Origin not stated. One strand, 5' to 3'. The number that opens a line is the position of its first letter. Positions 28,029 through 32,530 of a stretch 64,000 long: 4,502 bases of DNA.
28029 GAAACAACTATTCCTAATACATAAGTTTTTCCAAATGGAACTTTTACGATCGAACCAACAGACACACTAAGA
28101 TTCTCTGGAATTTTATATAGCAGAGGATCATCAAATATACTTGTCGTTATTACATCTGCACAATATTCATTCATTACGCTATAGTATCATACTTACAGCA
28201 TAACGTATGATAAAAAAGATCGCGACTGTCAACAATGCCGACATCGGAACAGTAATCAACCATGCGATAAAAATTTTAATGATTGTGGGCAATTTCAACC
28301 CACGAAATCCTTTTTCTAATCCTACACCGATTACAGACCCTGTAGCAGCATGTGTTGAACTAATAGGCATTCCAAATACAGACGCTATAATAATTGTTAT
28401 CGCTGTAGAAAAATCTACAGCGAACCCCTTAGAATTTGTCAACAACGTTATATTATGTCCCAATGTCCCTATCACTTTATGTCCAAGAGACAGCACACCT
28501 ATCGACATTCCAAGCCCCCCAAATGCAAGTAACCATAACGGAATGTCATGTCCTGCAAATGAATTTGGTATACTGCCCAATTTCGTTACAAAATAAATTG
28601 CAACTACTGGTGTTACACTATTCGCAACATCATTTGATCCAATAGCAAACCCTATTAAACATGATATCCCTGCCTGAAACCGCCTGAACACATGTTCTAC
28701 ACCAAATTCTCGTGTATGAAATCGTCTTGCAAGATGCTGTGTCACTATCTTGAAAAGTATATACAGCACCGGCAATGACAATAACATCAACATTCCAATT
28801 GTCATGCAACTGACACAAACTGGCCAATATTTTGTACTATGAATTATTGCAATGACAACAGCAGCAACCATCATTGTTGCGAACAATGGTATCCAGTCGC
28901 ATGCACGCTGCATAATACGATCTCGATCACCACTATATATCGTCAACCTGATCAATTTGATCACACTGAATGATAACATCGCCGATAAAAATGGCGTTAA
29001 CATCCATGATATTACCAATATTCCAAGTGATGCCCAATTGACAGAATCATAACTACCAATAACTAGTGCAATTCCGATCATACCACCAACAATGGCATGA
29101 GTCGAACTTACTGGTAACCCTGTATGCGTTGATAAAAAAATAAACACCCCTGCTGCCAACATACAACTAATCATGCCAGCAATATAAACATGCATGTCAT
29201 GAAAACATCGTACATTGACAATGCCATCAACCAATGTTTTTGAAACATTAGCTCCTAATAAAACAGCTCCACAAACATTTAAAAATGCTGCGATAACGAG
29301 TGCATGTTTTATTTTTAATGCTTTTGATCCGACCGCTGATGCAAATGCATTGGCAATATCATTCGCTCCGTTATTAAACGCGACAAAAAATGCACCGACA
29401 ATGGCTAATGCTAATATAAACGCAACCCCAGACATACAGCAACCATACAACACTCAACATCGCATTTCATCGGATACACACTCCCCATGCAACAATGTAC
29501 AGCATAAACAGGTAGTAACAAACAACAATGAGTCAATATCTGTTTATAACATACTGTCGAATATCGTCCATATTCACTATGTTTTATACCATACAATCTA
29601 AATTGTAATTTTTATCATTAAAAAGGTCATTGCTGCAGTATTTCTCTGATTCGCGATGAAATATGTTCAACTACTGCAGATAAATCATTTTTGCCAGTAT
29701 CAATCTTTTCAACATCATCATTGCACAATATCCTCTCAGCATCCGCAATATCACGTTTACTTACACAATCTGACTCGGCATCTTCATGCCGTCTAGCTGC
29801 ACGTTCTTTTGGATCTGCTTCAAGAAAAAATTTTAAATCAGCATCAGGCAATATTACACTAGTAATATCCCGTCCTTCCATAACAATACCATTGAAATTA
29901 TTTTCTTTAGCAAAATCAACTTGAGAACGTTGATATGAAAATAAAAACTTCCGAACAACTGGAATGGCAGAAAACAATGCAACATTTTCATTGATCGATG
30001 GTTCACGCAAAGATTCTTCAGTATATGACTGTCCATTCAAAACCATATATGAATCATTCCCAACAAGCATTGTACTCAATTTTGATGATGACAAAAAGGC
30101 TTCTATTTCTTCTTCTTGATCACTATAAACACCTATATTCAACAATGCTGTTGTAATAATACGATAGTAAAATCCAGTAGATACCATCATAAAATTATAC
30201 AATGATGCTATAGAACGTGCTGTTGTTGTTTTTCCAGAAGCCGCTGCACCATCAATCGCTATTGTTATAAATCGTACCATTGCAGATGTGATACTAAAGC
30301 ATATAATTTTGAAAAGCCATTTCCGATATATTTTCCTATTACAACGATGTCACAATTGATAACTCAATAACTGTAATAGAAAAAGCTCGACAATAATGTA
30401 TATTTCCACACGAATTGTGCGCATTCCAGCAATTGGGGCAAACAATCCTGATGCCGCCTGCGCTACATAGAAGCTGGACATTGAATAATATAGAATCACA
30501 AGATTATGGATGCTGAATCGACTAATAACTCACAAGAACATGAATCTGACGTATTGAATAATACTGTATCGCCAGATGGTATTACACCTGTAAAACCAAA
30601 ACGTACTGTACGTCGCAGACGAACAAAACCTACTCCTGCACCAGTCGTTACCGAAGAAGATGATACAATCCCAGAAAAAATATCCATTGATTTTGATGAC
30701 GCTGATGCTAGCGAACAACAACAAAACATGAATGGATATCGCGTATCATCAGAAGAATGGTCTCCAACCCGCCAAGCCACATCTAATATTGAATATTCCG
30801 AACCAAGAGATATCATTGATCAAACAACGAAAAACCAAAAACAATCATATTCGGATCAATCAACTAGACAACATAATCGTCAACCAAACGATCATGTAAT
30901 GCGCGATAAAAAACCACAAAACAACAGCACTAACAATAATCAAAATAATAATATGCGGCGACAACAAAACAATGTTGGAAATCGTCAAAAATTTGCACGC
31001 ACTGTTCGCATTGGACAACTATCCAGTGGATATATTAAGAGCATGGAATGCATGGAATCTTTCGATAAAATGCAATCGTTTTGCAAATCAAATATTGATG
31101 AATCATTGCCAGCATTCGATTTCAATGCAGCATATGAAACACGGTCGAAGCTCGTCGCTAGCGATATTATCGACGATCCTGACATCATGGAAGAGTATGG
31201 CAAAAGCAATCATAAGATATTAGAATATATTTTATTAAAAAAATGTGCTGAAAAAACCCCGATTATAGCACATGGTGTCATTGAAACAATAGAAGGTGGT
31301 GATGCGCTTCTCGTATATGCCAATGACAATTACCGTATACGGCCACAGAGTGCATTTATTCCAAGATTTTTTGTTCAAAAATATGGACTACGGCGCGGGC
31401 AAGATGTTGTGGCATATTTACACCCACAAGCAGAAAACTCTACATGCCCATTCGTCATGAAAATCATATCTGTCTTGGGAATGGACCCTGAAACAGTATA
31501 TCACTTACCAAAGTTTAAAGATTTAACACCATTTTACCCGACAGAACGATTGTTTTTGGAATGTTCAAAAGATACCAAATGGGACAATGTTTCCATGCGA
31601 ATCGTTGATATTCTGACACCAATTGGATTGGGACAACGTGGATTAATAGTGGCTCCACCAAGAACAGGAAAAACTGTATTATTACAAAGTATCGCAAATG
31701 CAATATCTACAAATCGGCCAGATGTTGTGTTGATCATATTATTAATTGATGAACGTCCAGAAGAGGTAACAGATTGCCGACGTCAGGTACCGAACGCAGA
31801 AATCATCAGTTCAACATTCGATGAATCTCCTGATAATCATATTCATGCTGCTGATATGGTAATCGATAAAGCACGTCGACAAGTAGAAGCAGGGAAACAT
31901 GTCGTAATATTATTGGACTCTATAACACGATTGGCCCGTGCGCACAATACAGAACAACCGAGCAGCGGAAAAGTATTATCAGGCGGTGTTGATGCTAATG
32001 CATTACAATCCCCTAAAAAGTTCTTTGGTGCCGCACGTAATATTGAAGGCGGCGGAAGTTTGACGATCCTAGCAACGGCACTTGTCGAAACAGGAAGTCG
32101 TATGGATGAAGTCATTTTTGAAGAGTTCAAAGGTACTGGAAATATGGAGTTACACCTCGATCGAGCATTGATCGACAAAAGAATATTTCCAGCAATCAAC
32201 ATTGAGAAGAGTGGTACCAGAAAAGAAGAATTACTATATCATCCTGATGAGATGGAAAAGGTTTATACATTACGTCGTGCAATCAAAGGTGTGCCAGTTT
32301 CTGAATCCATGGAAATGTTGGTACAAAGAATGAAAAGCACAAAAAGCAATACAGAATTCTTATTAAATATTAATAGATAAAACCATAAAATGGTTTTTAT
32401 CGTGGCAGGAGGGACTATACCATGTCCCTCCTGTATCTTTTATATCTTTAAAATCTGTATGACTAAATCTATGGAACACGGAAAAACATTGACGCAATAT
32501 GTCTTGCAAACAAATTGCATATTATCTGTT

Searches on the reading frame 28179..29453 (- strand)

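Call 42: search_protein_families(library=pfam, proteins=[window:28179-29453:-], max_evalue=0.001)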
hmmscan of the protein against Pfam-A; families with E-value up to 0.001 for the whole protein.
window:28179-29453:- (424 aa): 1 family
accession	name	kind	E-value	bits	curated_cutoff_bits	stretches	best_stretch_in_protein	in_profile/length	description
PF01384.25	PHO4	-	5.8e-93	312.1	33.7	1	28-408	1-349/350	Phosphate transporter family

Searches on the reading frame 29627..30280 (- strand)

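Call 42: search_protein_families(library=pfam, proteins=[window:29627-30280:-], max_evalue=0.001)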
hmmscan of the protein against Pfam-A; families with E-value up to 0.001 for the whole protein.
window:29627-30280:- (217 aa): 4 families
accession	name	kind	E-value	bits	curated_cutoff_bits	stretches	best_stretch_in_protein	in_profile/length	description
PF02224.24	Cytidylate_kin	-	1.7e-37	129.7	26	1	7-211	1-209/211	Cytidylate kinase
PF13207.12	AAA_17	-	4.8e-05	24.1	27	0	11-36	2-27/136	AAA domain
PF13189.12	Cytidylate_kin2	-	0.00041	21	28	0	7-183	2-150/176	Cytidylate kinase-like family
PF13238.12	AAA_18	-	0.00042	21.2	29.4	0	7-170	1-114/128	AAA domain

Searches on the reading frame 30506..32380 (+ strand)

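Call 42: search_protein_families(library=pfam, proteins=[window:30506-32380:+], max_evalue=0.001)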
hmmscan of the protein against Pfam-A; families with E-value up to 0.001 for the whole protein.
window:30506-32380:+ (624 aa): 2 families
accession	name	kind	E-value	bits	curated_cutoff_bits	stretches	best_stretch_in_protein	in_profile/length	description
PF00006.31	ATP-synt_ab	-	1.3e-25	90.7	29.5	1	364-569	2-211/213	ATP synthase alpha/beta family, nucleotide-binding domain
PF07497.18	Rho_RNA_bind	-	2.1e-06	27.9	27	1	256-329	2-73/73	Rho termination factor, RNA-binding domain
